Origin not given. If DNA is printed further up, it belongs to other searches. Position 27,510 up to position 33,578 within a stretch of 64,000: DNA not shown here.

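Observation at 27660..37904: Paralogous giant envelope proteins with a receiver-domain head, a shared C-terminal membrane module and completely swapped ectodomains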

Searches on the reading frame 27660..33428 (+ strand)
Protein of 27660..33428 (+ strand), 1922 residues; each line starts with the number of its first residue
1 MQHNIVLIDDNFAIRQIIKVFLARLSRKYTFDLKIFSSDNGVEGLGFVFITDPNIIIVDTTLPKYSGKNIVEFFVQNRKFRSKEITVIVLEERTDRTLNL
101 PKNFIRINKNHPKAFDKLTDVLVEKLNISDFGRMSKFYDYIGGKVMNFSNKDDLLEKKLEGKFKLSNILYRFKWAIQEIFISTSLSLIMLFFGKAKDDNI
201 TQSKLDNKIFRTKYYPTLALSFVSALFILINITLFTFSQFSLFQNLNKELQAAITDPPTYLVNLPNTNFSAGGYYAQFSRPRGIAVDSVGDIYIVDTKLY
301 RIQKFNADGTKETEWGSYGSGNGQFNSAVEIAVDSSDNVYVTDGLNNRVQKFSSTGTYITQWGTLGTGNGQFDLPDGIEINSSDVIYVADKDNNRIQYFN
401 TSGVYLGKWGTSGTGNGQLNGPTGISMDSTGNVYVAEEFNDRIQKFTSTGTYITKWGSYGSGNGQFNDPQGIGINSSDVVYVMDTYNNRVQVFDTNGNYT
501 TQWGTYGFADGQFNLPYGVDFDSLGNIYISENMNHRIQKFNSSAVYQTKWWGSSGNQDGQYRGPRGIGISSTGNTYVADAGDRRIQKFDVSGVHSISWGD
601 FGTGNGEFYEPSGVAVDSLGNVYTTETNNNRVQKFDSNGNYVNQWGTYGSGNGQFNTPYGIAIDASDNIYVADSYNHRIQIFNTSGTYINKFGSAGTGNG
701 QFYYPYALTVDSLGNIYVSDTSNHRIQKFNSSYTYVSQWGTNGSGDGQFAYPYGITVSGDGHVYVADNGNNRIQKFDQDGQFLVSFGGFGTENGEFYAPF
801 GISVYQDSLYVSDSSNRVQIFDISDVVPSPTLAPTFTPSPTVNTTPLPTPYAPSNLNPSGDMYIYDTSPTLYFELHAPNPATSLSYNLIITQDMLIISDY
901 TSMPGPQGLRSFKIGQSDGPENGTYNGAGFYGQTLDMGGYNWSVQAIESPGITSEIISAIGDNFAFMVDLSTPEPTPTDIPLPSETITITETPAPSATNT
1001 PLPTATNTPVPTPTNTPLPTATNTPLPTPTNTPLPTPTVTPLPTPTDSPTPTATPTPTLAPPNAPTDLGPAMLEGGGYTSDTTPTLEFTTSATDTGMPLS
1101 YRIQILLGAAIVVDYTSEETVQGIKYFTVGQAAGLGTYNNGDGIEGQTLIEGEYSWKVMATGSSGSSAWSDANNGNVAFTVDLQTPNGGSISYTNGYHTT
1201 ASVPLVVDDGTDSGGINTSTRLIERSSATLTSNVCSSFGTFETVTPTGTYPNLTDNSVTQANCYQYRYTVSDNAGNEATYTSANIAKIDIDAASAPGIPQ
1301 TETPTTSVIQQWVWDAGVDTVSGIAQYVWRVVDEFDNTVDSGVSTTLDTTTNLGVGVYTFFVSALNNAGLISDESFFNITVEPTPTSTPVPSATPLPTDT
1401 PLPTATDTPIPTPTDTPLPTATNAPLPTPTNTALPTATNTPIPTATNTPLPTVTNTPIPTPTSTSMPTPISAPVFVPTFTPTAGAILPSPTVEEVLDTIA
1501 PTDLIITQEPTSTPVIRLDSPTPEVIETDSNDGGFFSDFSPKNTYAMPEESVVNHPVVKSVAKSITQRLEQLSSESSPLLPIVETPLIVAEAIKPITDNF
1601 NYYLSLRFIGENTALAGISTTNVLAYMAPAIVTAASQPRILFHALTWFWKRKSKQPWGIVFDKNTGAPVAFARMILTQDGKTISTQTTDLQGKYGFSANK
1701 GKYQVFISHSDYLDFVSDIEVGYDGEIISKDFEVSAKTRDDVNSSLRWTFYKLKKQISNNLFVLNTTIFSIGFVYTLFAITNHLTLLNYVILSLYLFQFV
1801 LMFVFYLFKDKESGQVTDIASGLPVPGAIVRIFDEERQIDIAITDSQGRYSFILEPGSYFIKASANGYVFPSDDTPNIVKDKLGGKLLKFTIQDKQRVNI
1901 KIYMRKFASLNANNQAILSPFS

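Call 5: search_protein_families(library=pfam, proteins=[window:27660-33428:+], max_evalue=1)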
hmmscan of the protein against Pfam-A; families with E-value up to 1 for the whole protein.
window:27660-33428:+ (1922 aa): 14 families
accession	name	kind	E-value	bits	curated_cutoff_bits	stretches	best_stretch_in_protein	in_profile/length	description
PF01436.27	NHL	-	1.2e-80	262.2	20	11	655-682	1-28/28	NHL repeat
PF08450.18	SGL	-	5.1e-21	75.8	26.3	3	521-645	93-220/246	SMP-30/Gluconolactonase/LRE-like region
PF17170.10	DUF5128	-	3.6e-18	66.3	22.9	6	667-738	54-127/321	6-bladed beta-propeller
PF06739.17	SBBP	-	2.2e-14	53.6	20.5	4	703-723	13-33/38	Beta-propeller repeat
PF25021.1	TEN_NHL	-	1.4e-12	47.7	27.1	2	276-317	139-178/357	Teneurin NHL domain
PF13715.12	CarbopepD_reg_2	-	5.3e-10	39.6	32.2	2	1658-1734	3-76/88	CarboxypepD_reg-like domain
PF24684.1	Vgb_lyase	-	1.7e-08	34.1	50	3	562-781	13-212/290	Virginiamycin B lyase family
PF22701.2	Mala_s_1-like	-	5.2e-08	33.3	27.5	1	520-690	5-164/195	Mal s 1 allergenic protein-like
PF13449.12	Phytase-like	-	1.3e-06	29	27.6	1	754-784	72-102/284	Esterase-like activity of phytase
PF11974.14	bMG3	-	6.8e-05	23.2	34.9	1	1809-1853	12-57/103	Bacterial alpha-2-macroglobulin MG3 domain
PF00072.30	Response_reg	-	0.0011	19.6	30.2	1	5-90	1-76/111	Response regulator receiver domain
PF23194.1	NOMO_5th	-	0.013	16.3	27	0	1674-1709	22-58/89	NOMO fifth transthyretin-like domain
PF08400.16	phage_tail_N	-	0.021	15.3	26.6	1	1681-1742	36-98/134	Prophage tail fibre N-terminal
PF06977.17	SdiA-regulated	-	0.038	13.6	21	0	419-440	222-243/249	SdiA-regulated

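Call 40: search_protein_families(library=ncbifam, proteins=[window:27660-33428:+], max_evalue=0.01)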
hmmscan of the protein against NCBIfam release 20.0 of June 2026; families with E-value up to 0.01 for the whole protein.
window:27660-33428:+ (1922 aa): 5 families
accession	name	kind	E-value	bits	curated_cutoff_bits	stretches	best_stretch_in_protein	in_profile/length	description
NF035926.1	scyF_NHL_VPEP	equivalog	1.2e-129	432.8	350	5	375-505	154-285/376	scytonemin biosynthesis PEP-CTERM protein ScyF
NF033206.1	ScyE_fam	subfamily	3.5e-14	53.1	80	2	611-782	10-171/333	ScyD/ScyE family protein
NF047780.1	LIC12708_fam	subfamily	3.2e-13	49.3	150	2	309-497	40-214/391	LIC_12708 family protein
TIGR02154.1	PhoB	equivalog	0.0011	18.3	296.2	1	1-95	1-87/226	phosphate regulon transcriptional regulator PhoB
NF007969.0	PRK10693.1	equivalog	0.0095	15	329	0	3-90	8-85/337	two-component system response regulator RssB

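Call 69: find_encoding_contigs(protein=window:27660-33428:+, flank=3000, max_places=6)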
Protein window:27660-33428:+ (1922 aa): 2 contigs read that carry it; 2 places shown.
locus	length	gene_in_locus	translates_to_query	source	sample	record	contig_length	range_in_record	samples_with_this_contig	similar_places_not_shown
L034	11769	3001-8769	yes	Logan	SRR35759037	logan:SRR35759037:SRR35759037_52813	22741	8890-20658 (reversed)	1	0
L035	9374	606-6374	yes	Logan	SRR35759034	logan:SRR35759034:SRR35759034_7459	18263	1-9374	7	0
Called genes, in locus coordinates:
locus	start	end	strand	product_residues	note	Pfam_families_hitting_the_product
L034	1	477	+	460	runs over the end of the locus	PF00206:Lyase_1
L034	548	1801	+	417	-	PF00764:Arginosuc_synth, PF20979:Arginosuc_syn_C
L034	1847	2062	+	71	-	-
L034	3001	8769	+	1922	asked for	PF06739:SBBP (faint), PF13449:Phytase-like (faint), PF01436:NHL (weak), PF08450:SGL (weak), PF24684:Vgb_lyase (weak), PF01436:NHL, PF17170:DUF5128, PF01436:NHL, +2 more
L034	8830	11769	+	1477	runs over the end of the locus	PF00072:Response_reg (weak), PF17210:SdrD_B (faint), PF13620:CarboxypepD_reg (weak), PF13715:CarbopepD_reg_2 (weak), PF17802:SpaA (faint), PF22904:NOMO1-like_2nd (faint), PF13620:CarboxypepD_reg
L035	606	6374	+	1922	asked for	PF06739:SBBP (faint), PF13449:Phytase-like (faint), PF01436:NHL (weak), PF08450:SGL (weak), PF24684:Vgb_lyase (weak), PF01436:NHL, PF17170:DUF5128, PF01436:NHL, +2 more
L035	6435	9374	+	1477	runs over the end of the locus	PF00072:Response_reg (weak), PF17210:SdrD_B (faint), PF13620:CarboxypepD_reg (weak), PF13715:CarbopepD_reg_2 (weak), PF17802:SpaA (faint), PF22904:NOMO1-like_2nd (faint), PF13620:CarboxypepD_reg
